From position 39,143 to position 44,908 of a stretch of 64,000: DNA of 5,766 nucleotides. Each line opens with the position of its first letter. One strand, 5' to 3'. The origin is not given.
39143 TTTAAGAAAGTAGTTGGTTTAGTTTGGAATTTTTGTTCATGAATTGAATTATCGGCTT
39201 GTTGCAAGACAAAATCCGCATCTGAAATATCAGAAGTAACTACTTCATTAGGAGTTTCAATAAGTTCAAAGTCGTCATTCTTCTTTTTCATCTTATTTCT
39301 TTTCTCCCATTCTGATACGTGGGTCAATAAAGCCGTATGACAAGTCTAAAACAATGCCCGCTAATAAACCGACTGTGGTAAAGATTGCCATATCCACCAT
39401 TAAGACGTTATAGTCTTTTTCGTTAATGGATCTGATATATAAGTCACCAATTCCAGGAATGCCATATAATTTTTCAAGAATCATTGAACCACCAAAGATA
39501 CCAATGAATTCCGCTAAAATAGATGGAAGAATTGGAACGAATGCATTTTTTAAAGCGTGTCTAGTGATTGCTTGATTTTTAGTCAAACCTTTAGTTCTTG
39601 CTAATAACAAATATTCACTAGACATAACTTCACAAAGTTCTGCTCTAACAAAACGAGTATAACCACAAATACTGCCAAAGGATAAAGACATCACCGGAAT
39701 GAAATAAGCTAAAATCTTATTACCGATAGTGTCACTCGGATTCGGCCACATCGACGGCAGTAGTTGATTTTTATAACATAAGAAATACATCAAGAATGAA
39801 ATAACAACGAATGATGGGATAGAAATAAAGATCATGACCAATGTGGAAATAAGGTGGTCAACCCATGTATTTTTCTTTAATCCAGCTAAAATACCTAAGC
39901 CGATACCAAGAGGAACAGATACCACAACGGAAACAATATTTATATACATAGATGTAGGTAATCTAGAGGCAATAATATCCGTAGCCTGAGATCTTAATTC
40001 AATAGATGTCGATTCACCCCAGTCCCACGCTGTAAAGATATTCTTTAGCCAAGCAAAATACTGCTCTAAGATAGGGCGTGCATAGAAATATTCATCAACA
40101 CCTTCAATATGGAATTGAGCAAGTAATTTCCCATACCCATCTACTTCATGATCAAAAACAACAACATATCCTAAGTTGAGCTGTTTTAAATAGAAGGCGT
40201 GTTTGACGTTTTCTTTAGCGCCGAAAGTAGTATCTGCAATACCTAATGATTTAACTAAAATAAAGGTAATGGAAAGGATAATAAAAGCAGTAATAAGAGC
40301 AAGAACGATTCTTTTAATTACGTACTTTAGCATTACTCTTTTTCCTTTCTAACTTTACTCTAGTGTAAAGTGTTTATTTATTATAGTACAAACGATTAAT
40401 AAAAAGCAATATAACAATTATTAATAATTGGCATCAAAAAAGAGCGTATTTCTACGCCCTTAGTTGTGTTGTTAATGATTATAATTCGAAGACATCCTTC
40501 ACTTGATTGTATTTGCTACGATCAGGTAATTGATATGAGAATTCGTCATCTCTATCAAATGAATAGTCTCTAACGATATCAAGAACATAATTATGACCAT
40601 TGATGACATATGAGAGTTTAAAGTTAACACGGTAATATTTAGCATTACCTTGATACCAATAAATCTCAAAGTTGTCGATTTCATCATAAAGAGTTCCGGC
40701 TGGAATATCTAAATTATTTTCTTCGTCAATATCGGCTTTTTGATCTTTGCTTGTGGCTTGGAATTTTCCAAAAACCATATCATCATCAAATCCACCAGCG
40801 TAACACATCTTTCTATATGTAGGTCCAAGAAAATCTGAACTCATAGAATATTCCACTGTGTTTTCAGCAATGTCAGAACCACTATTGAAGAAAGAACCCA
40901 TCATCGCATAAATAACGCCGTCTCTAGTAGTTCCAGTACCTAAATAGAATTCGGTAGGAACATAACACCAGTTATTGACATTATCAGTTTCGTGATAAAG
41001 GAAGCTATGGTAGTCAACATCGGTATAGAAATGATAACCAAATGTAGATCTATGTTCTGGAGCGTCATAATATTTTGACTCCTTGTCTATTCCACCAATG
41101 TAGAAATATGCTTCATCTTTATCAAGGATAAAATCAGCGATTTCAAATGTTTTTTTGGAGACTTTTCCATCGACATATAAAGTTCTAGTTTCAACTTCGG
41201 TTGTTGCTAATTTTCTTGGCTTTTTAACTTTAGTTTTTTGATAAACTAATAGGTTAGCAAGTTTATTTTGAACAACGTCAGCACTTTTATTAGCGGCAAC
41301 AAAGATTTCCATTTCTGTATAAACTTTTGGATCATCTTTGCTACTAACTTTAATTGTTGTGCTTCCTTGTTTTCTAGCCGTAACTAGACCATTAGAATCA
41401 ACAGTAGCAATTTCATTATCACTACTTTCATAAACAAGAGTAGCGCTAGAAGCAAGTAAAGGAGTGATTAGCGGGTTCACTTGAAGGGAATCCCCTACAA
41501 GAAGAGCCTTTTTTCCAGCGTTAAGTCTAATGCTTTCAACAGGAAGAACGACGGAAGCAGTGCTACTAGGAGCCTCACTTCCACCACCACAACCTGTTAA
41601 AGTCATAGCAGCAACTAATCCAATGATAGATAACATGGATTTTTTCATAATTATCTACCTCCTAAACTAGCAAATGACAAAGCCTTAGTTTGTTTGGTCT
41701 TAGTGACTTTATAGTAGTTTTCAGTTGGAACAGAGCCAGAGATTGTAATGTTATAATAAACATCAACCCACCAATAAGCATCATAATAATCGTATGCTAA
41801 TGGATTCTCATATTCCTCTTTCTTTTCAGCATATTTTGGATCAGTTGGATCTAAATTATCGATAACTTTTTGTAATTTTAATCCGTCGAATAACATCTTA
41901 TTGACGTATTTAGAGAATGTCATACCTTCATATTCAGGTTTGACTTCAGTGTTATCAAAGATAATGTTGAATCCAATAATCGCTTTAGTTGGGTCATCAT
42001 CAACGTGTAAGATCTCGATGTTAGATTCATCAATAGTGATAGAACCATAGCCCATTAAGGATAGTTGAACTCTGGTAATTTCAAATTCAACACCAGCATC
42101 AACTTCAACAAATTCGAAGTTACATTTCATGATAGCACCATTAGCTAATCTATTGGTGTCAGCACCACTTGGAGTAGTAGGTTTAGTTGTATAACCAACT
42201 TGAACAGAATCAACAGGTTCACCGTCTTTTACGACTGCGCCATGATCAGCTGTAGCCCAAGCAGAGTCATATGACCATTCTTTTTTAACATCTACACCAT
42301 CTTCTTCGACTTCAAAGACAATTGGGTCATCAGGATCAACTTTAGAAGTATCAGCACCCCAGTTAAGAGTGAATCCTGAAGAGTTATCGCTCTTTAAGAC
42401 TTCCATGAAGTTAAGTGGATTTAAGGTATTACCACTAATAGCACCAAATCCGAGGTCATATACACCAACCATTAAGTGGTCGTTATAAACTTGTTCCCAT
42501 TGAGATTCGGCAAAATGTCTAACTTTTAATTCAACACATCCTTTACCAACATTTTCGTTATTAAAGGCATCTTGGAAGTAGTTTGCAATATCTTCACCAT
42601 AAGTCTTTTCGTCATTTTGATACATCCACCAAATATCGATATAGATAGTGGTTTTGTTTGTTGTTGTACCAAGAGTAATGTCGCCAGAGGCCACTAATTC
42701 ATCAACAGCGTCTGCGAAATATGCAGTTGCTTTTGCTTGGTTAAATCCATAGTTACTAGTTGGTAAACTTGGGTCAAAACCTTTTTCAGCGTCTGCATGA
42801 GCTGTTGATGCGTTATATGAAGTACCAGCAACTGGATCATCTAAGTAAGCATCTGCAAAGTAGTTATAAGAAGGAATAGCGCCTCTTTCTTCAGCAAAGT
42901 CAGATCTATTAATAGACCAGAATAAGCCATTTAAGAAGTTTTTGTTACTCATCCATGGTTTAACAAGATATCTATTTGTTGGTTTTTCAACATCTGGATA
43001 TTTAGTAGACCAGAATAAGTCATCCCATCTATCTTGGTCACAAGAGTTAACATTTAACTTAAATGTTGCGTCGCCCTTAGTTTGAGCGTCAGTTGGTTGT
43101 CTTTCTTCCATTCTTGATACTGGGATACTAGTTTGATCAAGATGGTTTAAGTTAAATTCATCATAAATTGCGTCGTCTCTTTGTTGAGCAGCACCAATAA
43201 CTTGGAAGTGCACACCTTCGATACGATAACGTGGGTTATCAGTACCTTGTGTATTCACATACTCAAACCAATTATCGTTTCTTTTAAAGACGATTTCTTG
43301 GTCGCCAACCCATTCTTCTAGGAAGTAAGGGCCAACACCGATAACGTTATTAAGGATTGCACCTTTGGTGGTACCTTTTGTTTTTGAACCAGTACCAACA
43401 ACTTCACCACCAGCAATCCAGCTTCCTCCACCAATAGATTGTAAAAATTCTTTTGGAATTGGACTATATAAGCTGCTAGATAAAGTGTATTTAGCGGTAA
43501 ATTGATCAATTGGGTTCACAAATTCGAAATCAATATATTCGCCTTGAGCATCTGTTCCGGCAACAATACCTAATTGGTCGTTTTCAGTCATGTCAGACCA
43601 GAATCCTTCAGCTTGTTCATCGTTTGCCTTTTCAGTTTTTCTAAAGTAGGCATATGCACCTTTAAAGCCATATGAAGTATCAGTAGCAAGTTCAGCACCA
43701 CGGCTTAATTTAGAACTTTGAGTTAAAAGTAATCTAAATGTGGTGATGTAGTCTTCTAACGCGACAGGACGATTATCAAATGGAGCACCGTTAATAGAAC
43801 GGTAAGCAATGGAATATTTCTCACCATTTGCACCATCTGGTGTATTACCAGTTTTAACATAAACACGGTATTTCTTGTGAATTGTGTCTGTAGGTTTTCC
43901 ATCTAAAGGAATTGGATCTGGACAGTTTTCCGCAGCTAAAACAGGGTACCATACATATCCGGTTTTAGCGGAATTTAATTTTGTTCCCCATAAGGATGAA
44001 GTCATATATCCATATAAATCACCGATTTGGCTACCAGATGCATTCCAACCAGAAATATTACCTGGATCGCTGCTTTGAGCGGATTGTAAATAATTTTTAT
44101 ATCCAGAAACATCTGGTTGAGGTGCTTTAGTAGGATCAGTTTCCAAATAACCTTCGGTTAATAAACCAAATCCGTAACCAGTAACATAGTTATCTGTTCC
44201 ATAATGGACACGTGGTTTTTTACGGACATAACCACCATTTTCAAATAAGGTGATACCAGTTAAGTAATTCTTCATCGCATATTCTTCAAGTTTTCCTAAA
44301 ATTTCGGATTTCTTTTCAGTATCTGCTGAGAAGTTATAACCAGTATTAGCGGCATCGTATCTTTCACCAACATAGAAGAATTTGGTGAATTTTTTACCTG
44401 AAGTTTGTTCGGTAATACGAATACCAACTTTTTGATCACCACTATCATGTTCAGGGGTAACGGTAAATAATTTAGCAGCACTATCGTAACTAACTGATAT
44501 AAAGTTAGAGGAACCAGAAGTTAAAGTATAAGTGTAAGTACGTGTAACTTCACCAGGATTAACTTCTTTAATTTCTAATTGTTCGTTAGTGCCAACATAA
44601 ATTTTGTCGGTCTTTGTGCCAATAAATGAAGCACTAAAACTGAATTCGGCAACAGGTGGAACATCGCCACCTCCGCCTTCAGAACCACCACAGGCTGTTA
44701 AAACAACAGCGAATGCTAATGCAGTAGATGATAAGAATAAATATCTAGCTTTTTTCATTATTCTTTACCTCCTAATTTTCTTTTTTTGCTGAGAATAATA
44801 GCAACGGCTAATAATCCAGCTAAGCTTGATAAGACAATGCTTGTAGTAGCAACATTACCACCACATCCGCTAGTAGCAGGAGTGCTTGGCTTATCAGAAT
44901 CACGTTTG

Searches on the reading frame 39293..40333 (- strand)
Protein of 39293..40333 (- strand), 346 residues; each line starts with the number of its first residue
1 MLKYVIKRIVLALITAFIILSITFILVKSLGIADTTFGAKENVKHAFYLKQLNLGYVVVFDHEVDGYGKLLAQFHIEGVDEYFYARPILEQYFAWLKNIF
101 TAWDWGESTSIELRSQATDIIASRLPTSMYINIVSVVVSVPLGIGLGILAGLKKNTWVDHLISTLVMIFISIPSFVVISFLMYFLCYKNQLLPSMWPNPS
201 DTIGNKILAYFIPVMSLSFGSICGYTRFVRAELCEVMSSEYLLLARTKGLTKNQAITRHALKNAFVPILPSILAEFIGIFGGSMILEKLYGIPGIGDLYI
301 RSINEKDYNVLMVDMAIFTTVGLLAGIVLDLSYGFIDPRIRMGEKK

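Call 34: search_protein_families(library=pfam, proteins=[window:39293-40333:-], max_evalue=0.001)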
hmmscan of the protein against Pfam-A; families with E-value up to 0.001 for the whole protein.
window:39293-40333:- (346 aa): 1 family
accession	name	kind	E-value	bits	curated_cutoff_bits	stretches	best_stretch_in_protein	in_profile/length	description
PF00528.27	BPD_transp_1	-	1.4e-38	132.9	26.4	1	143-341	1-183/184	Binding-protein-dependent transport system inner membrane component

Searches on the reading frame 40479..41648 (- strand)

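Call 38: search_protein_families(library=pfam, proteins=[window:40479-41648:-], max_evalue=0.001)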
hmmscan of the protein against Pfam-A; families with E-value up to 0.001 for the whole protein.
window:40479-41648:- (389 aa): 3 families
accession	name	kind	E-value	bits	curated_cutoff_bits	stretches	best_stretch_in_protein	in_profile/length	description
PF02368.24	Big_2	-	2e-14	53.8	22.8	1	36-110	1-76/79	Bacterial Ig-like domain (group 2)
PF21461.3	HL_N-beta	-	1e-06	28.9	27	1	72-106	15-47/57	Hyaluronate lyase, N-terminal beta-sheet domain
PF22359.2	Big-like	-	7.5e-05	23.3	27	1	73-102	5-34/48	Bacterial Ig-like domain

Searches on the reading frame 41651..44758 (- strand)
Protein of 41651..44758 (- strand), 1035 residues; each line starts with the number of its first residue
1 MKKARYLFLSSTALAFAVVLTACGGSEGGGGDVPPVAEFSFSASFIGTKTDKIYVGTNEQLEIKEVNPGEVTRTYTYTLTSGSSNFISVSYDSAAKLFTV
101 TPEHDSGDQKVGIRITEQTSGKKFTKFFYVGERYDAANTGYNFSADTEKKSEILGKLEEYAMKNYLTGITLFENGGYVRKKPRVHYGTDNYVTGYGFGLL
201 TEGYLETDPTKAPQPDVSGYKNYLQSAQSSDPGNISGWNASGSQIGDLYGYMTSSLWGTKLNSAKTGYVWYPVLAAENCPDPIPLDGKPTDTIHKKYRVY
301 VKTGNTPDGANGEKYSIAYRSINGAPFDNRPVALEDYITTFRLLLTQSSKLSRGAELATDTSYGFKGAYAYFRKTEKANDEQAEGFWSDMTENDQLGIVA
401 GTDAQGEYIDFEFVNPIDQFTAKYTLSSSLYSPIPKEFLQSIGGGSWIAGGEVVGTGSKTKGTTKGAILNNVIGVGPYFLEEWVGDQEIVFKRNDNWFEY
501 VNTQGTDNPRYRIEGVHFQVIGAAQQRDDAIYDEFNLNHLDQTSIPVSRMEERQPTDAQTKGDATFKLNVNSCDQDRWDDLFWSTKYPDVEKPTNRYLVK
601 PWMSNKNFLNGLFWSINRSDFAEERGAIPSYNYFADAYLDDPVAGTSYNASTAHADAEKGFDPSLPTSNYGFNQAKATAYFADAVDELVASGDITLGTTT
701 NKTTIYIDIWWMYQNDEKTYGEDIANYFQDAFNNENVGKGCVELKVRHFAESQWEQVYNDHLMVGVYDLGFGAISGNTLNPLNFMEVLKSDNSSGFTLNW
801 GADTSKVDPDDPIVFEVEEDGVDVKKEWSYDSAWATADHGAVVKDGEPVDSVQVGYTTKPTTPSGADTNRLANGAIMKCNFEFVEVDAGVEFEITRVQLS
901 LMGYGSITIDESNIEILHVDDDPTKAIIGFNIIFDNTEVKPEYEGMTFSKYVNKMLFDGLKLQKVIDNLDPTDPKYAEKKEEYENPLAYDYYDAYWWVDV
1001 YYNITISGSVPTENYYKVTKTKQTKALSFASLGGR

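Call 38: search_protein_families(library=pfam, proteins=[window:41651-44758:-], max_evalue=0.001)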
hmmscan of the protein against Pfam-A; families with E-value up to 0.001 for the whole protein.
window:41651-44758:- (1035 aa): 1 family
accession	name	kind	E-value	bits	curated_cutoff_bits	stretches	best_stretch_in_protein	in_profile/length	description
PF00496.27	SBP_bac_5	-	2e-17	63.8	32.4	1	331-794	34-366/368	Bacterial extracellular solute-binding proteins, family 5 Middle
